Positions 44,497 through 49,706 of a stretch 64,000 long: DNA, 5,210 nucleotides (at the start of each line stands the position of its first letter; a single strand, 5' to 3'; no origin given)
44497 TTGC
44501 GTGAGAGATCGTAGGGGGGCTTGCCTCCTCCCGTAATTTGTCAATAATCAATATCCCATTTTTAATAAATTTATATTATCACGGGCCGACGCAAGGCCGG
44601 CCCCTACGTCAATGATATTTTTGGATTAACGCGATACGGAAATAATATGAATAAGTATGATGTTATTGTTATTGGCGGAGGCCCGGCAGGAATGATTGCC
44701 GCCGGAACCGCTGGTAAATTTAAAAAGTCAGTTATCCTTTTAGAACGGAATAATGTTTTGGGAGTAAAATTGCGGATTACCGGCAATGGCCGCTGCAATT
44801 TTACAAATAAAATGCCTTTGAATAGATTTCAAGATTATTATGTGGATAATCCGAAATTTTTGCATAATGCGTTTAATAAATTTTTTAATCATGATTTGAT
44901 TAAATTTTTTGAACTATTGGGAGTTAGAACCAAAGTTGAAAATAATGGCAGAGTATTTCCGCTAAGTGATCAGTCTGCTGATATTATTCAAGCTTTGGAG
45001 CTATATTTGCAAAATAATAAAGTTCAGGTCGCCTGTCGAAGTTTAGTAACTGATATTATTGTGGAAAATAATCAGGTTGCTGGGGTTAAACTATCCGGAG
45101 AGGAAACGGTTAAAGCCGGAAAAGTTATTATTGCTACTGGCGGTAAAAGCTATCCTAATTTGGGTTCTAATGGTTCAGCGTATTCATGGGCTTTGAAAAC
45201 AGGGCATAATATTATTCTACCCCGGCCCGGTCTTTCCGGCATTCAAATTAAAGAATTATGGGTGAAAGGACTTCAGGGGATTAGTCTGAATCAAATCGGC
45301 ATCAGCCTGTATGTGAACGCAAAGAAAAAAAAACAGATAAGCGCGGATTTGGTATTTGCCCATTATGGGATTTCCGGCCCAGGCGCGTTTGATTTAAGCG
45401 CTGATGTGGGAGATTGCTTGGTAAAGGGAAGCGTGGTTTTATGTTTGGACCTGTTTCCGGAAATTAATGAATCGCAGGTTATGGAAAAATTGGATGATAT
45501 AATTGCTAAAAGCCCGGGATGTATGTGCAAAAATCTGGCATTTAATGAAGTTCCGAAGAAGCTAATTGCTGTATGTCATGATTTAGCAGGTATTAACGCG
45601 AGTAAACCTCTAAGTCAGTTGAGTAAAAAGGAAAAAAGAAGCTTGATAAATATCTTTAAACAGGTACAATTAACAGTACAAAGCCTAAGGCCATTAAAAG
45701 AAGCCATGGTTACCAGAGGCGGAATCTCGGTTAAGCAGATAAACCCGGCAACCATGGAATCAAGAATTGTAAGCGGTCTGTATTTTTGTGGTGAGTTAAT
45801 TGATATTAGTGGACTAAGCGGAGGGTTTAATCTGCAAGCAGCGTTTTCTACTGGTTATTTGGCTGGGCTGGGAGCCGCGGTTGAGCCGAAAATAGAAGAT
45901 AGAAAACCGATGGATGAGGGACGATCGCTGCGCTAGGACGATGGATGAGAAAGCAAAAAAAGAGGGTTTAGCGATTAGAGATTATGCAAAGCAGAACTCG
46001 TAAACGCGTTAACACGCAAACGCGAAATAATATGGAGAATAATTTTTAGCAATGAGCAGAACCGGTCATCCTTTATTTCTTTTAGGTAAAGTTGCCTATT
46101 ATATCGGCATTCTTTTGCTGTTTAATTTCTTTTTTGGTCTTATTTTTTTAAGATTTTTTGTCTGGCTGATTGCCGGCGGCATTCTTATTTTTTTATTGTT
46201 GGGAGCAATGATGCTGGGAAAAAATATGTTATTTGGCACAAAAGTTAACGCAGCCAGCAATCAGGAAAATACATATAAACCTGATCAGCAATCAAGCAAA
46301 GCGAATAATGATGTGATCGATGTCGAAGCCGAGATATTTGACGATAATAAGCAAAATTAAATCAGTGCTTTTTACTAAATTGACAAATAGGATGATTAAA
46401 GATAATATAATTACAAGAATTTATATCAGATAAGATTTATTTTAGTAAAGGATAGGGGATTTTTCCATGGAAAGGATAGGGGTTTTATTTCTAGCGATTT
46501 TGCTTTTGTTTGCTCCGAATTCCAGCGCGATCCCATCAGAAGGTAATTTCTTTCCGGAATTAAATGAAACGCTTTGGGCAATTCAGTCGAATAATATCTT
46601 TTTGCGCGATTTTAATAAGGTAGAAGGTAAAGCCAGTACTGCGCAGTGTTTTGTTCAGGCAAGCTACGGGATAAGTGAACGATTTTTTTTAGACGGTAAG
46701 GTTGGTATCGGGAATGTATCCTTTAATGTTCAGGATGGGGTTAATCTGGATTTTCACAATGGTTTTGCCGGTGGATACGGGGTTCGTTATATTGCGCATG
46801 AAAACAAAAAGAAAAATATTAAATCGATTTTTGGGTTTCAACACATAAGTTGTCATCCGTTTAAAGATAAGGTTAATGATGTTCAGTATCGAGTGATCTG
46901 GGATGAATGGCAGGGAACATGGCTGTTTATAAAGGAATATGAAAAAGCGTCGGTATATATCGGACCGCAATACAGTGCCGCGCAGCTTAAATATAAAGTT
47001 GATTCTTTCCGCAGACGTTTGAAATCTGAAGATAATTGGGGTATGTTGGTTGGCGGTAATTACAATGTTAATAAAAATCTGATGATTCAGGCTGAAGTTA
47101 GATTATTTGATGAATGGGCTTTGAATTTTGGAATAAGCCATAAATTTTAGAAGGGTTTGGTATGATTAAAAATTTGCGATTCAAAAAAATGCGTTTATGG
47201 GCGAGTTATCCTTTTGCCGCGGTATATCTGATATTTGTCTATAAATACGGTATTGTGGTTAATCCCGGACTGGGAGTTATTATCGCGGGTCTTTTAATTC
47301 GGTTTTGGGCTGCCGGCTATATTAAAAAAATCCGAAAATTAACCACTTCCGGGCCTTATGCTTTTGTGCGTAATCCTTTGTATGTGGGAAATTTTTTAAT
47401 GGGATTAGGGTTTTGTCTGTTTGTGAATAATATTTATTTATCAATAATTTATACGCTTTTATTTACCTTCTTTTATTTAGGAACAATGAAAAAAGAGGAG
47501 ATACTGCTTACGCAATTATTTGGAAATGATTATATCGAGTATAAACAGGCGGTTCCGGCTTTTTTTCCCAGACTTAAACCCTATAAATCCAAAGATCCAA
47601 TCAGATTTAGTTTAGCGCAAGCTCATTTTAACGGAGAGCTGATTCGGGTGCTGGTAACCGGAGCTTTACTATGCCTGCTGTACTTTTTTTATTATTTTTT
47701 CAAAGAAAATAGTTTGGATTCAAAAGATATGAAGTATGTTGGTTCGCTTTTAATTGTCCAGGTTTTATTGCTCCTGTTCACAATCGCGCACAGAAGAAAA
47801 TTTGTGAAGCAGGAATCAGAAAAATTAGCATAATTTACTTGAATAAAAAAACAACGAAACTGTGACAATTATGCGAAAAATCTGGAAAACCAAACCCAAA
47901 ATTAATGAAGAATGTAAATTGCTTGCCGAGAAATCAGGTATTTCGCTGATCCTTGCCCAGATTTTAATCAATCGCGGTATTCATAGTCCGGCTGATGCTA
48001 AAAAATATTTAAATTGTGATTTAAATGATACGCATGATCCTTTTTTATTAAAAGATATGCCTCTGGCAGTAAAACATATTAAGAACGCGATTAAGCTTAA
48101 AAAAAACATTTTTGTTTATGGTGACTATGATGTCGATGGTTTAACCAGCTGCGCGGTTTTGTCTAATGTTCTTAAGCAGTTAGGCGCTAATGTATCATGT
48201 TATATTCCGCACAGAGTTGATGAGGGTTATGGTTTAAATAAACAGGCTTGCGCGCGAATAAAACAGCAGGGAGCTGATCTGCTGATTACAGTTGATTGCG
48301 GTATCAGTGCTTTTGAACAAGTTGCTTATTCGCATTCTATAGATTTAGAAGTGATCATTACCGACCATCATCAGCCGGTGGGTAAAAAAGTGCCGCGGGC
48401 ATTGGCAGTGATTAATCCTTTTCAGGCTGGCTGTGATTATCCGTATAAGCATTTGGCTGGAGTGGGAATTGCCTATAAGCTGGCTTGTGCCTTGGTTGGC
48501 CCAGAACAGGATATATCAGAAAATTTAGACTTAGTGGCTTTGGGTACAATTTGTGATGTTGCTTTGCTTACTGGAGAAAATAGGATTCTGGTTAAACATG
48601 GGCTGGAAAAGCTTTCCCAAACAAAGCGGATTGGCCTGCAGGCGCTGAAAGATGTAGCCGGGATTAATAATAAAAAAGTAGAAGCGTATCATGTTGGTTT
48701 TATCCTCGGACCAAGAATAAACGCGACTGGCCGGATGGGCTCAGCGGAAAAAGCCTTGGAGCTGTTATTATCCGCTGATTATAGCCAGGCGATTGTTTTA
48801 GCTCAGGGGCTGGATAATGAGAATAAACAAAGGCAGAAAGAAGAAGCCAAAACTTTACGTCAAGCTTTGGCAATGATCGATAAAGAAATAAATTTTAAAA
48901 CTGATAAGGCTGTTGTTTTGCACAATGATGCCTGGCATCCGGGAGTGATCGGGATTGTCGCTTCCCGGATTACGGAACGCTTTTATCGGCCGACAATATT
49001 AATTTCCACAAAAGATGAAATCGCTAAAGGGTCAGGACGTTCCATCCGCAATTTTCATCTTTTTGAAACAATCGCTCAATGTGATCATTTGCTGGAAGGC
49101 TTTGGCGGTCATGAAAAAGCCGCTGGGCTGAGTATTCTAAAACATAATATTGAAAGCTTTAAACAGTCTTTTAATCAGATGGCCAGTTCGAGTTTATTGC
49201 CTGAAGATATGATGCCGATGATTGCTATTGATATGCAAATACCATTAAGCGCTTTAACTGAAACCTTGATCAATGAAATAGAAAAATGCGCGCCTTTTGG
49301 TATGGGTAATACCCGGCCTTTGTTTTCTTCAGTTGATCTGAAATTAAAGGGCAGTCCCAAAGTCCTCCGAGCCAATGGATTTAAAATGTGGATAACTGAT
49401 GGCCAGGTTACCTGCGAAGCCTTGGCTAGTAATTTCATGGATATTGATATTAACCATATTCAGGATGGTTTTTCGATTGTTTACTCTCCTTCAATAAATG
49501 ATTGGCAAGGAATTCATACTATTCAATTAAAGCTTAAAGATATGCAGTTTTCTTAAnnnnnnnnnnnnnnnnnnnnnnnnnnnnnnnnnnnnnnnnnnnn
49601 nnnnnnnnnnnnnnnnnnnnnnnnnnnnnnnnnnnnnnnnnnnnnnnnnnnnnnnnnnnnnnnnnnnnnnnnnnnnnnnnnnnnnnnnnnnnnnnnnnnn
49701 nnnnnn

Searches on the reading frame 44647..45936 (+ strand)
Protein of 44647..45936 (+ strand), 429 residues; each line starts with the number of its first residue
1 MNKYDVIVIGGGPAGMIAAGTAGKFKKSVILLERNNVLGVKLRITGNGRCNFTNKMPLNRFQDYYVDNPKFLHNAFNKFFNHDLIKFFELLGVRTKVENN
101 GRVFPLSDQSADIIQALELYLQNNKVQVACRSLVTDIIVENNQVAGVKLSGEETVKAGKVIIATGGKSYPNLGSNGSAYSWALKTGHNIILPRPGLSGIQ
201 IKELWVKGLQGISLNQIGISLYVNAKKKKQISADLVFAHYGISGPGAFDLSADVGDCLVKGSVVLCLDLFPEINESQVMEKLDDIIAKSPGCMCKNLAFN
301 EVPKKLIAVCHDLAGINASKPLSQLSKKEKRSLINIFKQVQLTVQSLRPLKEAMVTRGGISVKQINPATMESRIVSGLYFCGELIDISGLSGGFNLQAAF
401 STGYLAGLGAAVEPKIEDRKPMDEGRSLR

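Call 16: search_protein_families(library=pfam, proteins=[window:44647-45936:+], max_evalue=0.0001)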
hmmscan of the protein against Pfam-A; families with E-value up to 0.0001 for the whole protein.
window:44647-45936:+ (429 aa): 9 families
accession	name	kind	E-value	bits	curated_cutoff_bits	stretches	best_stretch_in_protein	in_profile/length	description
PF03486.20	HI0933_like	-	1.9e-83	280.1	50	1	5-407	2-242/244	HI0933-like protein Rossmann domain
PF22780.1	HI0933_like_1st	-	2.3e-29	102.8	27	1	193-355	1-165/165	HI0933-like protein barrel and H2TH domain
PF01134.28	GIDA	-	6.6e-14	52.2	22.1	0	121-168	105-154/391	Glucose inhibited division protein A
PF07992.20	Pyr_redox_2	-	7.7e-13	48.9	26.1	2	4-40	1-38/291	Pyridine nucleotide-disulphide oxidoreductase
PF00890.30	FAD_binding_2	-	3.8e-12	46.6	20.4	1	5-88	1-83/414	FAD binding domain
PF12831.13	FAD_oxidored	-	2.5e-10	40.7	27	1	5-165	1-145/416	FAD dependent oxidoreductase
PF13738.12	Pyr_redox_3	-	3.8e-08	33.4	30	0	7-37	1-32/305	Pyridine nucleotide-disulphide oxidoreductase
PF01266.30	DAO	-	9.4e-08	32.4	27.9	0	111-172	149-209/353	FAD dependent oxidoreductase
PF00070.33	Pyr_redox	-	9.5e-05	23.3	22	0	6-38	2-34/82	Pyridine nucleotide-disulphide oxidoreductase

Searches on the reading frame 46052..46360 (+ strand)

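Call 16: search_protein_families(library=pfam, proteins=[window:46052-46360:+], max_evalue=0.0001)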
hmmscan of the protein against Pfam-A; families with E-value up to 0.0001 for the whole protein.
window:46052-46360:+ (102 aa): 0 families

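Call 76: search_protein_families(library=pfam, proteins=[window:46052-46360:+], max_evalue=1)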
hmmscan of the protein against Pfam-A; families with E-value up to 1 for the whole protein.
window:46052-46360:+ (102 aa): 1 family
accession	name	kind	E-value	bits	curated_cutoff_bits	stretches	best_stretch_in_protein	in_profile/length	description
PF16118.10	DUF4834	-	0.0039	18.5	27.8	1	27-87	3-62/99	Domain of unknown function (DUF4834)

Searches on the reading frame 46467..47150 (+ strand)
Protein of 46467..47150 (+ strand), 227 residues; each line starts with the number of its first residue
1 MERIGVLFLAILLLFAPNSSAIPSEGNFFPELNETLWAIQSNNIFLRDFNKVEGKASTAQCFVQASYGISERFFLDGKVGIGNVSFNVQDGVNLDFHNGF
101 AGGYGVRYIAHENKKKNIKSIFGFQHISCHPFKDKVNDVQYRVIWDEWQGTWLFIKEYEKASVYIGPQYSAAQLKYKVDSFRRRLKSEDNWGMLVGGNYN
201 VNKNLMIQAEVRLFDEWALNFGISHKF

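Call 16: search_protein_families(library=pfam, proteins=[window:46467-47150:+], max_evalue=0.0001)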
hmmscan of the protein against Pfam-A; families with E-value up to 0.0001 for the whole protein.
window:46467-47150:+ (227 aa): 1 family
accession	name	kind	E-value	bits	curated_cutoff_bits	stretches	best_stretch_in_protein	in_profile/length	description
PF13505.12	OMP_b-brl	-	8.5e-09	36.2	28.7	0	160-212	19-151/175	Outer membrane protein beta-barrel domain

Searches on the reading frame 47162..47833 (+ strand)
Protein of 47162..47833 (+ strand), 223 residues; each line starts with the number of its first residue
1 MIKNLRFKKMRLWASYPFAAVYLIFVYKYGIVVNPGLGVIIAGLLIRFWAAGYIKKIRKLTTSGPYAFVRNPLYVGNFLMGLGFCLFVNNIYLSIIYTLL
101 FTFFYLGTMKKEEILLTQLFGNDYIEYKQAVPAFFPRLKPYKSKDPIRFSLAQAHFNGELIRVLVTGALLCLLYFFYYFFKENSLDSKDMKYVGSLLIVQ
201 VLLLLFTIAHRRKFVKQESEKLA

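Call 16: search_protein_families(library=pfam, proteins=[window:47162-47833:+], max_evalue=0.0001)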
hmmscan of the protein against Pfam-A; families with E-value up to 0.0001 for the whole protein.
window:47162-47833:+ (223 aa): 3 families
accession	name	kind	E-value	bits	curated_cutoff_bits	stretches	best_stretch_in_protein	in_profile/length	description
PF04191.18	PEMT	-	3.6e-09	37.4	25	1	48-122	28-104/105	Phospholipid methyltransferase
PF04140.19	ICMT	-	1.2e-06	29.2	24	1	56-117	31-94/95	Isoprenylcysteine carboxyl methyltransferase (ICMT) family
PF01222.22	ERG4_ERG24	-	2.7e-05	23.6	27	1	58-133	349-425/432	Ergosterol biosynthesis ERG4/ERG24 family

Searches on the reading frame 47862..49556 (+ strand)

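Call 16: search_protein_families(library=pfam, proteins=[window:47862-49556:+], max_evalue=0.0001)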
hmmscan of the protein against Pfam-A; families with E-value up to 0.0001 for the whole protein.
window:47862-49556:+ (564 aa): 3 families
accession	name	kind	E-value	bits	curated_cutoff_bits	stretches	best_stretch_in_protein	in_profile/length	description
PF01368.27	DHH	-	7.1e-27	94.6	28.1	1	82-229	1-125/125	DHH family, N-terminal domain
PF17768.7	RecJ_OB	-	2.6e-20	72.9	27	1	456-560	1-107/107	RecJ OB domain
PF02272.25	DHHA1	-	4.1e-15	56.5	25.9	1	350-441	4-100/102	DHHA1 domain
